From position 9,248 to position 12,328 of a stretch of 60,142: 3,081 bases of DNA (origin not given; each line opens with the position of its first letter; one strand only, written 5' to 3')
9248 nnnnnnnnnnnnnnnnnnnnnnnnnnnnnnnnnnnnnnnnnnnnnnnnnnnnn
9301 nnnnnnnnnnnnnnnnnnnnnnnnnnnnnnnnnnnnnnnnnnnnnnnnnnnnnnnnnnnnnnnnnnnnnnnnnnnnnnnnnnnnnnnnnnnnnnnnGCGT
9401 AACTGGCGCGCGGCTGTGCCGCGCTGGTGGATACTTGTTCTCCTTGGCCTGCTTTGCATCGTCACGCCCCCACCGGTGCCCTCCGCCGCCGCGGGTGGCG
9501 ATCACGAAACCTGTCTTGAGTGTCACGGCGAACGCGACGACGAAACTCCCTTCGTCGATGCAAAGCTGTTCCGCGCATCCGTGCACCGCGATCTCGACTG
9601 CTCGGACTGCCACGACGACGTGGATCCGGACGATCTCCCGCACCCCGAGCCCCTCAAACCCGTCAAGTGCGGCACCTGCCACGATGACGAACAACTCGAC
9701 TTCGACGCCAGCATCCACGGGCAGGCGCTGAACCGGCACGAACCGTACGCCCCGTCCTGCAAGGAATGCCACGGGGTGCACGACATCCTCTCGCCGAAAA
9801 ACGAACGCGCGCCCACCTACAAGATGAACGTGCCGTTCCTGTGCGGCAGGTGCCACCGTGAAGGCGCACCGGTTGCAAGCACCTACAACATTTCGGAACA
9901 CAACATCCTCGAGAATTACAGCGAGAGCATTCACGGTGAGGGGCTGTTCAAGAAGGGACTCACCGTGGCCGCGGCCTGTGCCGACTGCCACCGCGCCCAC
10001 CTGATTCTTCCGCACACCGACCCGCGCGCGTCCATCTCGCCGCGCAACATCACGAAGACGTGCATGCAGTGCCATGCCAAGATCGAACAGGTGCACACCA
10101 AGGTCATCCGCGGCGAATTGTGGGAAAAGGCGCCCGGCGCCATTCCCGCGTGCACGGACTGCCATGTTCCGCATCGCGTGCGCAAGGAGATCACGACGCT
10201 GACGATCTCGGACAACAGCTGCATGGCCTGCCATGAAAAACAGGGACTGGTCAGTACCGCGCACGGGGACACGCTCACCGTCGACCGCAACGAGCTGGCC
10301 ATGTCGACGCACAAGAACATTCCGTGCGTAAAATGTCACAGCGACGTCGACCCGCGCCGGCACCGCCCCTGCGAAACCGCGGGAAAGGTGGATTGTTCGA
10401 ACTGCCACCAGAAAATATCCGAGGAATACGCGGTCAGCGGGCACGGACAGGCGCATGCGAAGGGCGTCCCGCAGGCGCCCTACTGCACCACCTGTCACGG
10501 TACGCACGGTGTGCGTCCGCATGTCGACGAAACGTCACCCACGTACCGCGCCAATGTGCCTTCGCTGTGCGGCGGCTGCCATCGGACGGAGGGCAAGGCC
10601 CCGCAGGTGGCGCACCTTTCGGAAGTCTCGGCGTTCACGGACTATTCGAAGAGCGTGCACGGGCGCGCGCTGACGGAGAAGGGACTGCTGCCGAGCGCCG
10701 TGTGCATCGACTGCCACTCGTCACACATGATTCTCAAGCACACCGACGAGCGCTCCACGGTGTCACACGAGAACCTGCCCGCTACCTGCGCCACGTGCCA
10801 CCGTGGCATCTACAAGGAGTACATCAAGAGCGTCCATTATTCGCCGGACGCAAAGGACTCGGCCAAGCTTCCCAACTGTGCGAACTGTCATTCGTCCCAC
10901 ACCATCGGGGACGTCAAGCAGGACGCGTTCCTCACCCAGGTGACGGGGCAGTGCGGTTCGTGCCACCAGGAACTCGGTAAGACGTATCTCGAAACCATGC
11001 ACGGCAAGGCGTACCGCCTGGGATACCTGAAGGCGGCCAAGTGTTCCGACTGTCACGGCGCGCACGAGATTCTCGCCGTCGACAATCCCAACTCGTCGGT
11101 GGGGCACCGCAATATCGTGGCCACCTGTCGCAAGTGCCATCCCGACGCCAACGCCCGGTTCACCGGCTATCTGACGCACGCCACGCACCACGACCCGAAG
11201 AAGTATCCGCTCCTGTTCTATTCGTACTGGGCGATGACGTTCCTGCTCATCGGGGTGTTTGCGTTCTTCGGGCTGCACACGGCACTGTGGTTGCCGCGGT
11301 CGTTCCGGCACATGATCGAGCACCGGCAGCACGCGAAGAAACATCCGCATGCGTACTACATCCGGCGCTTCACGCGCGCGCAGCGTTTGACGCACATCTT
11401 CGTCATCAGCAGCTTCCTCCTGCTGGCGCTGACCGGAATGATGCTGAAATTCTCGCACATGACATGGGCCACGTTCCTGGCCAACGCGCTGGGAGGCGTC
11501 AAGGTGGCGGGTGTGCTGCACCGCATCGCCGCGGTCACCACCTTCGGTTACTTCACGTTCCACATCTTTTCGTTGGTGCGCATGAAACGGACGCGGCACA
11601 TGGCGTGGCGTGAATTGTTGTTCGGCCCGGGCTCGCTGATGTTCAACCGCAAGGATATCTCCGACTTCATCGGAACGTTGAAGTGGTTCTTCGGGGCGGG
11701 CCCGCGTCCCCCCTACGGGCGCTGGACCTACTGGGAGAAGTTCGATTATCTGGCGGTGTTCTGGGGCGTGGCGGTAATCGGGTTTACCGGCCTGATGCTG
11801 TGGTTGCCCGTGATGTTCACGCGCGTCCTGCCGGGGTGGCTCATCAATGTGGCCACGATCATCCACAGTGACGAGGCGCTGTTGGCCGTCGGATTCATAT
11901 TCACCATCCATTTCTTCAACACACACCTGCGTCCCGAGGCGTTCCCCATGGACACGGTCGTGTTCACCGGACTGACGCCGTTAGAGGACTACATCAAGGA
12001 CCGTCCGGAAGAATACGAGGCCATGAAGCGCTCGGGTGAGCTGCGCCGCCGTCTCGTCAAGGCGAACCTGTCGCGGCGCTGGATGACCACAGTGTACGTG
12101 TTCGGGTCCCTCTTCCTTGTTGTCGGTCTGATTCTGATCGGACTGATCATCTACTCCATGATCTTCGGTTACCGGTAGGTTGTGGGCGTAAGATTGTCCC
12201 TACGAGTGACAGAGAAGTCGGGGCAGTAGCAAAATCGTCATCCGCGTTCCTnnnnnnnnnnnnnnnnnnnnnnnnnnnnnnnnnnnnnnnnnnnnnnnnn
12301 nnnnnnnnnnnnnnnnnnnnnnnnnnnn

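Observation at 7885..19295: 52 CxxCH haem motifs in 11.4 kb: a three-operon multihaem cytochrome / quinol-oxidoreductase island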

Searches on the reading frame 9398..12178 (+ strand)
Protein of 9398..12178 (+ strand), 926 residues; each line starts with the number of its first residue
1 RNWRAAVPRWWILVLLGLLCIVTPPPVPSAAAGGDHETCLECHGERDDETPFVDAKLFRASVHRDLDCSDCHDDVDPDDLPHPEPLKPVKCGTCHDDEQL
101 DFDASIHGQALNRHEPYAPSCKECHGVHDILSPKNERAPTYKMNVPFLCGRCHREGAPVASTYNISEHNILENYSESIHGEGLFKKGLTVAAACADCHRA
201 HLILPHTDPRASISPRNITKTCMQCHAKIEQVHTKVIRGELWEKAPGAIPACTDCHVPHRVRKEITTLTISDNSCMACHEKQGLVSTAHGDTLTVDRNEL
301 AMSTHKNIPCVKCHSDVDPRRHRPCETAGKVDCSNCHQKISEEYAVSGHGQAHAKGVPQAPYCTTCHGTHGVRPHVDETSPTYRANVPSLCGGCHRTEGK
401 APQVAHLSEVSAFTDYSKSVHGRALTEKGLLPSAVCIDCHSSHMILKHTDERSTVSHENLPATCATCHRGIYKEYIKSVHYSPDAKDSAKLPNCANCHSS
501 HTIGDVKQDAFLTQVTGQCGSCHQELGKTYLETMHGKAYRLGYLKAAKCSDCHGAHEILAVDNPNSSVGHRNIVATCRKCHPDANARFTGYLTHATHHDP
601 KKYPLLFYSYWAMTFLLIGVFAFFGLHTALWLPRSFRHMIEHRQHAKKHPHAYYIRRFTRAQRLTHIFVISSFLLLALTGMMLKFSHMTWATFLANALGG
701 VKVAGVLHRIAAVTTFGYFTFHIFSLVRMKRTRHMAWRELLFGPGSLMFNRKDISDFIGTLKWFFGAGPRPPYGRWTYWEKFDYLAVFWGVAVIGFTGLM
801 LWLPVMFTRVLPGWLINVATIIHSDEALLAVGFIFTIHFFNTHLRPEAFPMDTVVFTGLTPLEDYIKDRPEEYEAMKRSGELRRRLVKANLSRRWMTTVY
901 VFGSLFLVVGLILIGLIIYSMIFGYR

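Call 4: search_protein_families(library=pfam, proteins=[window:9398-12178:+], max_evalue=0.01)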
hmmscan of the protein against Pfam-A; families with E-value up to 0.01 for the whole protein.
window:9398-12178:+ (926 aa): 6 families
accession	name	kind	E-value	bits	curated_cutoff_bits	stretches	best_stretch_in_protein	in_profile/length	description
PF14522.11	Cytochrome_C7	-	9.4e-24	83.5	24.8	3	61-125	6-66/67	Cytochrome c7 and related cytochrome c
PF14537.11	Cytochrom_c3_2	-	1.3e-21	77.3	25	5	493-581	8-78/79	Cytochrome c3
PF09699.15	Paired_CXXCH_1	-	3.1e-16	59.2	20.6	3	114-156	1-39/41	Doubled CXXCH motif (Paired_CXXCH_1)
PF22113.1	Mtrc-MtrF_II-IV_dom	-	3.7e-14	53.1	30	2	309-480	8-175/176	Outer membrane cytochrome MtrC/MtrF-like, domains II/IV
PF02085.21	Cytochrom_CIII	-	5.3e-08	33.6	22.9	1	58-153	23-101/101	Class III cytochrome C family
PF01292.26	Ni_hydr_CYTB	-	1.5e-05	25.3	30.1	1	588-734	22-170/179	Prokaryotic cytochrome b561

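Call 5: search_protein_families(library=ncbifam, proteins=[window:9398-12178:+], max_evalue=0.01)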
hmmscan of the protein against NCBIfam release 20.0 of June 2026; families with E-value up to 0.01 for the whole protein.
window:9398-12178:+ (926 aa): 7 families
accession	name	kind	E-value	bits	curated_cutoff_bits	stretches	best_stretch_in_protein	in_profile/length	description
TIGR03508.1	decahem_SO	subfamily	3.4e-23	82.4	192.2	4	415-585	16-178/258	DmsE family decaheme c-type cytochrome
NF041028.1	decahem_GSU2203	exception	9.2e-13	48.1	325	4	220-457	37-269/317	GSU2203 family decaheme c-type cytochrome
NF008659.0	PRK11659.1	equivalog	6e-07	29.3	184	0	37-78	47-88/188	cytochrome c nitrite reductase pentaheme subunit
TIGR02161.1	napC_nirT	subfamily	2.2e-06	27.7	310.6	1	216-265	42-91/185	periplasmic nitrate (or nitrite) reductase c-type cytochrome, NapC/NirT family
TIGR04257.1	nanowire_3heme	domain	1.9e-05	24.7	40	0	102-155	15-60/75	c(7)-type cytochrome triheme domain-containing protein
TIGR03146.1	cyt_nit_nrfB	equivalog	0.00011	22.5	166.6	0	37-78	12-53/145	cytochrome c nitrite reductase pentaheme subunit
TIGR01583.1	formate-DH-gamm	equivalog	0.00013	22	115.85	1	655-838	2-165/204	formate dehydrogenase subunit gamma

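Call 8: find_homologous_proteins(query=window:9398-12178:+, max_evalue=1e-10)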
Query window:9398-12178:+ (926 aa): 5447 proteins with E <= 1e-10 among 8000 candidates; the best 120 are listed.
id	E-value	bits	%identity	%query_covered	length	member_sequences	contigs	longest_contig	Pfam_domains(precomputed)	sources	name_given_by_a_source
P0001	0.0e+0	2170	100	97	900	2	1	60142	PF09699.16,PF14537.12,PF02085.22,PF14522.12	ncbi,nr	ncbi:MAG TPA: hypothetical protein VFH88_12695 [Candidatus Krumholzibacteria bacterium]|nr:hypotheti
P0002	0.0e+0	1855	84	99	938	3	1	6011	PF09699.16,PF14537.12,PF03264.20,PF02085.22,PF14522.12,PF22113.2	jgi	jgi:cytochrome b subunit of formate dehydrogenase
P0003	0.0e+0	1775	81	96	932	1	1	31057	PF09699.16,PF14537.12,PF02085.22,PF14522.12,PF22113.2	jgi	jgi:cytochrome b subunit of formate dehydrogenase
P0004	0.0e+0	1756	80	97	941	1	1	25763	PF09699.16,PF14537.12,PF01292.27,PF03264.20,PF14522.12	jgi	jgi:cytochrome b subunit of formate dehydrogenase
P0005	0.0e+0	1738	78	99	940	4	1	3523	PF09699.16,PF14537.12,PF14522.12,PF22113.2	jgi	jgi:cytochrome b subunit of formate dehydrogenase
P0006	0.0e+0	1730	79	97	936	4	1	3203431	PF09699.16,PF14537.12,PF01292.27,PF02085.22,PF14522.12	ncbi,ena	-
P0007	0.0e+0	1697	76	99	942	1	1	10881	PF09699.16,PF14537.12,PF01292.27,PF03264.20,PF02085.22,PF14522.12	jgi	jgi:cytochrome b subunit of formate dehydrogenase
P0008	0.0e+0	1671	75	96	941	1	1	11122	PF09699.16,PF14537.12,PF01292.27,PF14522.12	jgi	jgi:cytochrome b subunit of formate dehydrogenase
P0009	0.0e+0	1648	73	99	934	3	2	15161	PF09699.16,PF14537.12,PF01292.27,PF02085.22,PF14522.12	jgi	jgi:predicted CXXCH cytochrome family protein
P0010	0.0e+0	1641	75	97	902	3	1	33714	PF09699.16,PF14537.12,PF14522.12,PF22113.2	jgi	jgi:cytochrome b subunit of formate dehydrogenase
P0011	0.0e+0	1641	73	100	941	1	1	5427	PF09699.16,PF14537.12,PF02085.22,PF14522.12,PF22113.2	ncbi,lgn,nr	ncbi:MAG TPA: hypothetical protein VFX92_11705 [Candidatus Krumholzibacteria bacterium]|nr:hypotheti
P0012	0.0e+0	1637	75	97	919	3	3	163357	PF09699.16,PF14537.12,PF01292.27,PF14522.12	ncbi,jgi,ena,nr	ncbi:MAG: cytochrome c3 family protein [Candidatus Krumholzibacteria bacterium]|nr:cytochrome c3 fam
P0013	0.0e+0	1635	74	99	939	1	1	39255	PF09699.16,PF14537.12,PF14522.12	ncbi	-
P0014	0.0e+0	1625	73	99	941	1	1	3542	PF09699.16,PF14537.12,PF01292.27,PF14522.12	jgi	jgi:cytochrome b subunit of formate dehydrogenase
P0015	0.0e+0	1612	73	100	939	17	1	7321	PF09699.16,PF14537.12,PF14522.12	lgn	-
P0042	0.0e+0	1504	67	98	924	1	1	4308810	PF09699.16,PF14537.12,PF22678.2,PF01292.27,PF02085.22,PF14522.12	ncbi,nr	ncbi:MAG: cytochrome c3 family protein [Candidatus Latescibacterota bacterium]|nr:MAG: cytochrome c3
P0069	0.0e+0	1455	64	99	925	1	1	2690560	PF09699.16,PF14537.12,PF14522.12,PF22113.2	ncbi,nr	ncbi:MAG: cytochrome c3 family protein [Candidatus Eiseniibacteriota bacterium]|nr:MAG: cytochrome c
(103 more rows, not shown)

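Call 9: find_encoding_contigs(protein=P0042, flank=10000, max_places=2)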
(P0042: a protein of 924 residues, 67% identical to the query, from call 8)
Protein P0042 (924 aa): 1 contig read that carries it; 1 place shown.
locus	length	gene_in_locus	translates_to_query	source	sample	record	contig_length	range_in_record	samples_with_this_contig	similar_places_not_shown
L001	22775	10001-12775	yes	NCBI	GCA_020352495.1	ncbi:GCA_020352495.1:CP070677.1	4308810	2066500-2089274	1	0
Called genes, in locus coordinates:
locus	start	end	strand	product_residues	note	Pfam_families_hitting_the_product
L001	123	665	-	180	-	PF01058:Oxidored_q6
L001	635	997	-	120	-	PF00507:Oxidored_q4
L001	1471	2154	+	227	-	PF01983:CofC (weak), PF09837:DUF2064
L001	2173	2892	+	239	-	PF01694:Rhomboid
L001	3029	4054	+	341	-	PF20903:SPL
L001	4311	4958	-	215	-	PF00300:His_Phos_1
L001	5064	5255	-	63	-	-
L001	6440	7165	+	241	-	PF12797:Fer4_2 (weak), PF12838:Fer4_7, PF13237:Fer4_10 (weak), PF13247:Fer4_11, PF00037:Fer4 (weak), PF12797:Fer4_2 (weak), PF12837:Fer4_6 (weak), PF13237:Fer4_10 (weak), +8 more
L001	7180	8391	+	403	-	PF03916:NrfD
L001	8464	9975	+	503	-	PF03264:Cytochrom_NNT, PF14522:Cytochrome_C7 (faint)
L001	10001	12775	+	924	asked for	PF02085:Cytochrom_CIII (faint), PF09699:Paired_CXXCH_1 (faint), PF14522:Cytochrome_C7 (faint), PF14537:Cytochrom_c3_2 (faint), PF22678:Cytochrom_c_NrfB-like (faint), PF01292:Ni_hydr_CYTB (weak)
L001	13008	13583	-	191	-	PF02085:Cytochrom_CIII (faint), PF14522:Cytochrome_C7 (faint), PF22113:Mtrc-MtrF_II-IV_dom (faint), PF09699:Paired_CXXCH_1 (faint), PF13435:Cytochrome_C554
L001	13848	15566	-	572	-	PF02463:SMC_N, PF13175:AAA_15, PF13476:AAA_23, PF13304:AAA_21 (faint)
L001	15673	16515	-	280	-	PF01513:NAD_kinase, PF20143:NAD_kinase_C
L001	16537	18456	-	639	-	PF13292:DXP_synthase_N, PF00456:Transketolase_N (faint), PF02775:TPP_enzyme_C (faint), PF00676:E1_dh (weak), PF02779:Transket_pyr, PF02780:Transketolase_C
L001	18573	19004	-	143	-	PF02681:DUF212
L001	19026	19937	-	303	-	PF00348:polyprenyl_synt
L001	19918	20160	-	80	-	PF02609:Exonuc_VII_S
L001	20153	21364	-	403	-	PF13742:tRNA_anti_2, PF01336:tRNA_anti-codon, PF02601:Exonuc_VII_L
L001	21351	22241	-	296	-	PF00763:THF_DHG_CYH, PF02882:THF_DHG_CYH_C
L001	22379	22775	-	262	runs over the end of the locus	PF00149:Metallophos, PF13277:YmdB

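Call 10: find_encoding_contigs(protein=P0069, flank=10000, max_places=2)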
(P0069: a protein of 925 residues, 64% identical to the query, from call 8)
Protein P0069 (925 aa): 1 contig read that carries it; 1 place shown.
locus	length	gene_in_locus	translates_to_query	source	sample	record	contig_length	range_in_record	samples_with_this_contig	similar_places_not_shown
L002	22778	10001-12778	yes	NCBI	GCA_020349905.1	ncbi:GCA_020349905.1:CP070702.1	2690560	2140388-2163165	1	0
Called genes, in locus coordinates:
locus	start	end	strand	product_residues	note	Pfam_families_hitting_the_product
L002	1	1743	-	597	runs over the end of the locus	PF13738:Pyr_redox_3 (weak), PF00890:FAD_binding_2 (weak), PF01266:DAO, PF07992:Pyr_redox_2, PF12831:FAD_oxidored (weak), PF13450:NAD_binding_8, PF00037:Fer4 (weak), PF12838:Fer4_7, +7 more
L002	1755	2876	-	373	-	PF12838:Fer4_7 (faint), PF07992:Pyr_redox_2 (faint)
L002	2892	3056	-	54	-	PF01946:Thi4 (weak), PF03486:HI0933_like (weak), PF07992:Pyr_redox_2 (weak), PF00070:Pyr_redox (weak), PF00890:FAD_binding_2 (weak), PF01134:GIDA, PF01266:DAO (weak), PF12831:FAD_oxidored, +1 more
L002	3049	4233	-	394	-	PF13183:Fer4_8, PF12838:Fer4_7 (weak), PF13187:Fer4_9, PF13534:Fer4_17, PF02754:CCG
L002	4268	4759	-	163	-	PF02662:FlpD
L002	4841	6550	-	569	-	PF00070:Pyr_redox (faint), PF01266:DAO (weak), PF07992:Pyr_redox_2, PF12831:FAD_oxidored, PF13450:NAD_binding_8, PF00037:Fer4 (faint), PF14697:Fer4_21 (weak), PF12838:Fer4_7 (weak), +1 more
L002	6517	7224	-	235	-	PF13510:Fer2_4, PF13187:Fer4_9 (faint), PF00037:Fer4 (faint), PF14697:Fer4_21 (faint), PF13237:Fer4_10 (faint), PF12838:Fer4_7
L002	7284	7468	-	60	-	-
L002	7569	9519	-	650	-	PF03264:Cytochrom_NNT, PF02085:Cytochrom_CIII (faint), PF14522:Cytochrome_C7 (faint), PF14537:Cytochrom_c3_2 (weak), PF22113:Mtrc-MtrF_II-IV_dom (weak)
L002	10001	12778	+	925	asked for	PF09699:Paired_CXXCH_1 (faint), PF14522:Cytochrome_C7 (faint), PF22113:Mtrc-MtrF_II-IV_dom (faint), PF14537:Cytochrom_c3_2 (weak)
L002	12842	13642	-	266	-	PF01578:Cytochrom_C_asm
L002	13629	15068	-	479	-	PF05140:ResB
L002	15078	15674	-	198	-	PF09699:Paired_CXXCH_1 (faint), PF14522:Cytochrome_C7 (faint), PF13435:Cytochrome_C554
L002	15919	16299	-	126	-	PF00072:Response_reg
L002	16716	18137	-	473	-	PF00072:Response_reg, PF00158:Sigma54_activat, PF14532:Sigma54_activ_2, PF07724:AAA_2 (weak), PF00004:AAA (weak), PF07728:AAA_5, PF25601:AAA_lid_14, PF02954:HTH_8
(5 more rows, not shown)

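Call 11: find_encoding_contigs(protein=P0006, flank=10000, max_places=2)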
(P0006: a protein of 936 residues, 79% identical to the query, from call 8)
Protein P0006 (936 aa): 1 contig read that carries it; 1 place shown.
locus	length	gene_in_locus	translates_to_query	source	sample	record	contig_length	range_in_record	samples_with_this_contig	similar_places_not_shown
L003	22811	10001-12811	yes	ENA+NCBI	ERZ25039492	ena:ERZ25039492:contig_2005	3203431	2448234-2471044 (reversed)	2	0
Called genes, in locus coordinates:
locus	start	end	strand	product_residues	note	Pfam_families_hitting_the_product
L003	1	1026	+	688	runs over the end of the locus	PF13089:PP_kinase_N, PF02503:PP_kinase, PF17941:PP_kinase_C_1, PF13091:PLDc_2, PF13090:PP_kinase_C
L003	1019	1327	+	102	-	-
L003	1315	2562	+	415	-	PF05235:CHAD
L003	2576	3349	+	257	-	PF00300:His_Phos_1 (weak)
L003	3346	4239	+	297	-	PF02541:Ppx-GppA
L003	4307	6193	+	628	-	PF01590:GAF (faint), PF13185:GAF_2 (faint), PF13492:GAF_3 (faint)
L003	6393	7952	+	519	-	PF00512:HisKA, PF02518:HATPase_c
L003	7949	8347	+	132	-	PF00072:Response_reg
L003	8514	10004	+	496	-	PF03264:Cytochrom_NNT, PF14522:Cytochrome_C7 (faint)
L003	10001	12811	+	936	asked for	PF02085:Cytochrom_CIII (faint), PF09699:Paired_CXXCH_1 (faint), PF14522:Cytochrome_C7 (faint), PF14537:Cytochrom_c3_2 (faint), PF01292:Ni_hydr_CYTB (weak)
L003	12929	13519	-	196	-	PF02085:Cytochrom_CIII (weak), PF22113:Mtrc-MtrF_II-IV_dom (faint), PF14522:Cytochrome_C7 (faint), PF13435:Cytochrome_C554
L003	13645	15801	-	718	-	PF09699:Paired_CXXCH_1 (faint), PF14522:Cytochrome_C7 (faint), PF14537:Cytochrom_c3_2 (faint), PF01292:Ni_hydr_CYTB, PF14358:DUF4405 (weak)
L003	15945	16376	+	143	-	PF00355:Rieske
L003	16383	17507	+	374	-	PF00033:Cytochrome_B, PF13631:Cytochrom_B_N_2, PF00032:Cytochrom_B_C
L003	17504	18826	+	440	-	PF14522:Cytochrome_C7 (faint), PF09699:Paired_CXXCH_1 (faint), PF14537:Cytochrom_c3_2 (weak)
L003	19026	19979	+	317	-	PF22678:Cytochrom_c_NrfB-like (faint), PF14522:Cytochrome_C7 (faint), PF14537:Cytochrom_c3_2 (faint), PF09699:Paired_CXXCH_1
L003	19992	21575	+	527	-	-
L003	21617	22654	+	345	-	PF22113:Mtrc-MtrF_II-IV_dom (faint), PF02335:Cytochrom_C552 (faint), PF09699:Paired_CXXCH_1 (faint), PF14522:Cytochrome_C7 (faint)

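Call 24: find_related_loci(query=A1, collection=genome_contigs, flank=10000)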
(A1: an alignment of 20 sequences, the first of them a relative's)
Query A1 (900 aa) in genome_contigs; peptide patterns used: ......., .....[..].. (x = any residue, [..] = any of these).
600 stretches matched a pattern (row limit reached: there are more); 593 encode a relative of the query (tblastn E <= 1e-3); the best 80 are kept; 80 distinct loci.
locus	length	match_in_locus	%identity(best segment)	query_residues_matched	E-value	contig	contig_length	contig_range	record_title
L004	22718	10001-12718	68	6-900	0e+0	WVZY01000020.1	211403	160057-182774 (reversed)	MAG: Candidatus Latescibacterota bacterium isolate CS4-C107 C_merged_R1_(paired)_contig_1249, whole genome shotgun seque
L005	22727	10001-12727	67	9-900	0e+0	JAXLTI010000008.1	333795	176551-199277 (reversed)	MAG: bacterium isolate STL-ARS1 C1.278.fa-8, whole genome shotgun sequence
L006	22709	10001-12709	68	3-900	0e+0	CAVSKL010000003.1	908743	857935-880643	MAG: Candidatus Eisenbacteria bacterium isolate MFD01721.bin.1.114 genome assembly, contig: contig_38983, whole genome s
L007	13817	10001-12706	63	10-900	0e+0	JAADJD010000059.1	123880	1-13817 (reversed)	MAG: Calditrichota bacterium isolate M_MetaBat.96 contig-127_635, whole genome shotgun sequence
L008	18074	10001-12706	63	11-900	0e+0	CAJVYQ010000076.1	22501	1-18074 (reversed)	MAG TPA_asm: uncultured Deferribacteres bacterium isolate DRR093004_bin.37_MetaBAT_v2.12.1_MAG genome assembly, contig:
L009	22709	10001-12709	63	9-900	0e+0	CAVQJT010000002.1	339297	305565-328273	MAG: Calditrichia bacterium isolate MFD09779.bin.2.87 genome assembly, contig: contig_27095, whole genome shotgun sequen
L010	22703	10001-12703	62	9-899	0e+0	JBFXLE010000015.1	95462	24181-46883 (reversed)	MAG: Calditrichaceae bacterium isolate CA_2019_TPIn_91 NODE_805_length_95462_cov_22.118404_TPIn, whole genome shotgun se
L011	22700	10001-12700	63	10-900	0e+0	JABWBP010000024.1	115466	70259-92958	MAG: Calditrichaceae bacterium isolate MAG_33 scaffold_727, whole genome shotgun sequence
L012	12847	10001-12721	62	11-900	0e+0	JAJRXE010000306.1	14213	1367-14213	MAG: Calditrichota bacterium isolate Dive96_bin3.123 k141_3123519, whole genome shotgun sequence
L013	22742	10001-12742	60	1-900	0e+0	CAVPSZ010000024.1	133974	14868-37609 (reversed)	MAG: uncultured Bacteroidales bacterium isolate MFD00032.bin.2.138 genome assembly, contig: contig_3265, whole genome sh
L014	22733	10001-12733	60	1-900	0e+0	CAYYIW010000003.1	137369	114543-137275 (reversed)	MAG TPA_asm: uncultured Rikenellaceae bacterium isolate binchicken_co94_293 genome assembly, contig: NODE_64_length_1373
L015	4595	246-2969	58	3-900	0e+0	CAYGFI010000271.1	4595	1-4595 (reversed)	MAG TPA_asm: uncultured Chitinophaga sp. isolate ERP113451_co1_21 genome assembly, contig: NODE_27217_length_4595_cov_14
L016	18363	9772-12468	60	10-900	0e+0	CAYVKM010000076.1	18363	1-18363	MAG TPA_asm: uncultured Calditrichaceae bacterium isolate SRP214966_co2_132 genome assembly, contig: NODE_4424_length_18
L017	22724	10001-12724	59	1-900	0e+0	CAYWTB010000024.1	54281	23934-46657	MAG TPA_asm: uncultured Caldithrix sp. isolate SRP214966_co4_526 genome assembly, contig: NODE_318_length_54281_cov_8.03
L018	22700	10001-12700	59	10-900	0e+0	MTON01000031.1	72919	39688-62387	MAG: Candidatus Aminicenantes bacterium JdFR-78 JGI24020J35080_1000155, whole genome shotgun sequence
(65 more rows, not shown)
